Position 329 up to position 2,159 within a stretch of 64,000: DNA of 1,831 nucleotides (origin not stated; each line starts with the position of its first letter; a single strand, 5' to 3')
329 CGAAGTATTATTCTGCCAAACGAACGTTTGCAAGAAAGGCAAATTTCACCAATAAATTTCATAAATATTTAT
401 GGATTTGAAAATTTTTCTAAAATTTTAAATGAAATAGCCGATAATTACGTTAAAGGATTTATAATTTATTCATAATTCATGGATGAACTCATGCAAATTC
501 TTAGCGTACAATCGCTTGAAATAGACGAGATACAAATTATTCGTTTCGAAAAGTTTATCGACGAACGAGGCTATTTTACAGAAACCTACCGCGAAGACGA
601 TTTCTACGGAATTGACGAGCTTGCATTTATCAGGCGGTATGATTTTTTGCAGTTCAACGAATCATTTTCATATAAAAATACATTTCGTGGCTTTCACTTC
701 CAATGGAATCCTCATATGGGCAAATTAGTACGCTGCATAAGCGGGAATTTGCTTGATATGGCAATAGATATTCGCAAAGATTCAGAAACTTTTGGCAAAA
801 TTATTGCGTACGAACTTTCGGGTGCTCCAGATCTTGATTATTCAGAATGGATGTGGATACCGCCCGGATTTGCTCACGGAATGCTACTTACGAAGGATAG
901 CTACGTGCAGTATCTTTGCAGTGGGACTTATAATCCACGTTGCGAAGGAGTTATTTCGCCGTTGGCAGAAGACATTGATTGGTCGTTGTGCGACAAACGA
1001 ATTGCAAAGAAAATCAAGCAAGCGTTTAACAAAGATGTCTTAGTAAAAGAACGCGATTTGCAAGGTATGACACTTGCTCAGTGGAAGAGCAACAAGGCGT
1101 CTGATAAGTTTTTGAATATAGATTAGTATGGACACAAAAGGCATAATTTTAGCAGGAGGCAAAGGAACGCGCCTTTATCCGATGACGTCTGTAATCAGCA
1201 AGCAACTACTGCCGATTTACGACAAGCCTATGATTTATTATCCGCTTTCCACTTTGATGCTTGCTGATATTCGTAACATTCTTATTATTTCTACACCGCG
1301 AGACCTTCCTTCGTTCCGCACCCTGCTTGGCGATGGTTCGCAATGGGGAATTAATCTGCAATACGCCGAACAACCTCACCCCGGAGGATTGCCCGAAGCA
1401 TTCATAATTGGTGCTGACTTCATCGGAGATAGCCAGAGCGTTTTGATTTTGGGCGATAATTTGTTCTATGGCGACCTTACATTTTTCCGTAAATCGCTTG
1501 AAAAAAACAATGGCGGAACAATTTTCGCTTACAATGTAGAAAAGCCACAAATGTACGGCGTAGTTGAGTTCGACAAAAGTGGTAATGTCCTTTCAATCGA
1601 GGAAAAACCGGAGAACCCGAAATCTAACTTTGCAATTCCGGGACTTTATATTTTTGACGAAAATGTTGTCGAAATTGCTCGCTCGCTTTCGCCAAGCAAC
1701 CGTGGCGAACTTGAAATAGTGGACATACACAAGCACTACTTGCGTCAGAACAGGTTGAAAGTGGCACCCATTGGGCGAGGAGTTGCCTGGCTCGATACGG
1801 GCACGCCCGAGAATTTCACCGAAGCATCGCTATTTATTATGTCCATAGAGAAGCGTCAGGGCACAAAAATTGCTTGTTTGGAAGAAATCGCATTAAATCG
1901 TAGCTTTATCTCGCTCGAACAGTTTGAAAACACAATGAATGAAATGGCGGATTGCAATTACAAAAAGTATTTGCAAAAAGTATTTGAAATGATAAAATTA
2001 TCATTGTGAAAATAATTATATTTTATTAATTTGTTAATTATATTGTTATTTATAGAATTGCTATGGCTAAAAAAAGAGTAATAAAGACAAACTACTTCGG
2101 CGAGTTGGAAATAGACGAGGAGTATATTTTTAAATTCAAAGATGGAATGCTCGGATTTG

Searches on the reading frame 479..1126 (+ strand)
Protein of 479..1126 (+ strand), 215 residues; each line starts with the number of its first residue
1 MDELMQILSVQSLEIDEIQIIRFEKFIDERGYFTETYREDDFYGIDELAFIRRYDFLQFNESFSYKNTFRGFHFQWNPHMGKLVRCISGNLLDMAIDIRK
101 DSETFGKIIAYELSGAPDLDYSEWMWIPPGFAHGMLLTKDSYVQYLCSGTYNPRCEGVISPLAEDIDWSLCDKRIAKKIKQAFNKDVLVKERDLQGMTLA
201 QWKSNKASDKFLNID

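Call 77: search_protein_families(library=ncbifam, proteins=[window:479-1126:+], max_evalue=0.001)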
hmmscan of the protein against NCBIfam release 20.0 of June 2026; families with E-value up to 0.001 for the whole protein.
window:479-1126:+ (215 aa): 1 family
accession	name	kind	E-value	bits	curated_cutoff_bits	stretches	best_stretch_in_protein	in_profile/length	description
TIGR01221.1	rmlC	equivalog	5.1e-40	137.1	155.75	1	10-178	2-165/176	dTDP-4-dehydrorhamnose 3,5-epimerase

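Call 91: find_encoding_contigs(protein=window:479-1126:+, flank=10000, max_places=1)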
Protein window:479-1126:+ (215 aa): 4 contigs read that carry it; 1 place shown.
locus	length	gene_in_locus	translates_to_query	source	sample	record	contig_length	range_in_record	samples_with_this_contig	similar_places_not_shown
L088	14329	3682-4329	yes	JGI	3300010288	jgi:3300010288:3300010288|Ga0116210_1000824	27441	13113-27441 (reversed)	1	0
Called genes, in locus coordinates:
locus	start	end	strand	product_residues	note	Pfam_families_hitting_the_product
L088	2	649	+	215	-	?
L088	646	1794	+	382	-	PF01098:FTSW_RODA_SPOVE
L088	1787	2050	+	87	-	-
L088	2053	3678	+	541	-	PF10079:Rossmann-like_BshC, PF24850:CC_BshC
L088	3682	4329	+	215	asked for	PF00908:dTDP_sugar_isom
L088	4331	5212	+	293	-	PF00483:NTP_transferase, PF12804:NTP_transf_3 (weak)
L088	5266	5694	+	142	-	PF02623:FliW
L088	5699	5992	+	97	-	PF02599:CsrA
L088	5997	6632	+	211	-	PF00072:Response_reg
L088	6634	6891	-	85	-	-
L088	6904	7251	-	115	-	-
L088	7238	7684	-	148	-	PF03646:FlaG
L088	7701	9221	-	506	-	PF02465:FliD_N, PF07195:FliD_C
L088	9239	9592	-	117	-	PF02561:FliS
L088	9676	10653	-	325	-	PF00669:Flagellin_N, PF00700:Flagellin_C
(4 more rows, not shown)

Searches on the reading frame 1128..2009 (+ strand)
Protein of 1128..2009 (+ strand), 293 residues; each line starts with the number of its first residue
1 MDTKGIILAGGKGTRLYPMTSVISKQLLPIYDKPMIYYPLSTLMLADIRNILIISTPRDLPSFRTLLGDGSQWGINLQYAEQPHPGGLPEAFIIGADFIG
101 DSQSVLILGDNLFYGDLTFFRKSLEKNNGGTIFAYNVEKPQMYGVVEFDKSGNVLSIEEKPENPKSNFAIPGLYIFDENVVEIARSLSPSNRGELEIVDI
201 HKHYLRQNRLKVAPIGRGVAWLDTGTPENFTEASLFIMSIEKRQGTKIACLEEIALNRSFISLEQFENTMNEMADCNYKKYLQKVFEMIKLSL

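Call 77: search_protein_families(library=ncbifam, proteins=[window:1128-2009:+], max_evalue=0.001)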
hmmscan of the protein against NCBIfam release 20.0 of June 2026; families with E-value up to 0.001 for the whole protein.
window:1128-2009:+ (293 aa): 34 families (the best 25 are shown)
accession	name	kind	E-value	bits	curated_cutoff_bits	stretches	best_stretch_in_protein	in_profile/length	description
TIGR01207.1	rmlA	equivalog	5.8e-126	419.4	360.65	1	4-286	1-285/286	glucose-1-phosphate thymidylyltransferase RfbA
NF012024.0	PRK15480.1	equivalog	1.2e-118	395.5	588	1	3-286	4-289/292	glucose-1-phosphate thymidylyltransferase RfbA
TIGR01208.1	rmlA_long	equivalog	4e-53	180.5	320.25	1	4-240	1-238/353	glucose-1-phosphate thymidylyltransferase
TIGR03992.1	Arch_glmU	subfamily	8.1e-41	140.2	292.1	1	4-239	2-229/393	bifunctional sugar-1-phosphate nucleotidylyltransferase/acetyltransferase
NF041173.1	Sug_nt_acttase_Thmprot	equivalog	2.7e-30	105.6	600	1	4-242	2-232/405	bifunctional sugar-1-phosphate nucleotidylyltransferase/acetyltransferase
NF041313.1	UDPGP_AglF_Halo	equivalog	5.2e-29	101.4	400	1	4-233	2-230/234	UTP--glucose-1-phosphate uridylyltransferase AglF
NF052502.1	man1P_GTase_Rv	exception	1.1e-24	87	440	1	5-234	3-227/352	mannose-1-phosphate guanylyltransferase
TIGR01099.1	galU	equivalog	6.7e-21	75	326.8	2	75-230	94-258/261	UTP--glucose-1-phosphate uridylyltransferase GalU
NF003670.0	PRK05293.1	equivalog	3e-15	56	470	2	103-239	119-260/382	glucose-1-phosphate adenylyltransferase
TIGR02091.1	glgC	equivalog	1.4e-14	54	424.9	2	103-239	114-261/364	glucose-1-phosphate adenylyltransferase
NF045761.1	NAMPUrTaseMurU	equivalog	1.8e-14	54.1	250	1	4-232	2-222/226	N-acetylmuramate alpha-1-phosphate uridylyltransferase MurU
NF049965.1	GlMnHpPGnyltfHddC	equivalog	1.8e-10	40.8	300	1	4-182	2-173/221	D-glycero-D-manno-heptose 1-phosphate guanosyltransferase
NF002772.0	PRK02862.1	equivalog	3.3e-10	39.3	537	1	5-55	6-57/429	glucose-1-phosphate adenylyltransferase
TIGR01173.1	glmU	equivalog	2.4e-09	36.5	366.85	1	6-205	4-203/452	bifunctional UDP-N-acetylglucosamine diphosphorylase/glucosamine-1-phosphate N-acetyltransferase GlmU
NF041135.1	IPPtranDIPPsyn_Thcocales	equivalog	2.6e-09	36.6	580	1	4-239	2-219/419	bifunctional L-myo-inositol-1-phosphate cytidylyltransferase/CDP-L-myo-inositol myo-inositolphosphotransferase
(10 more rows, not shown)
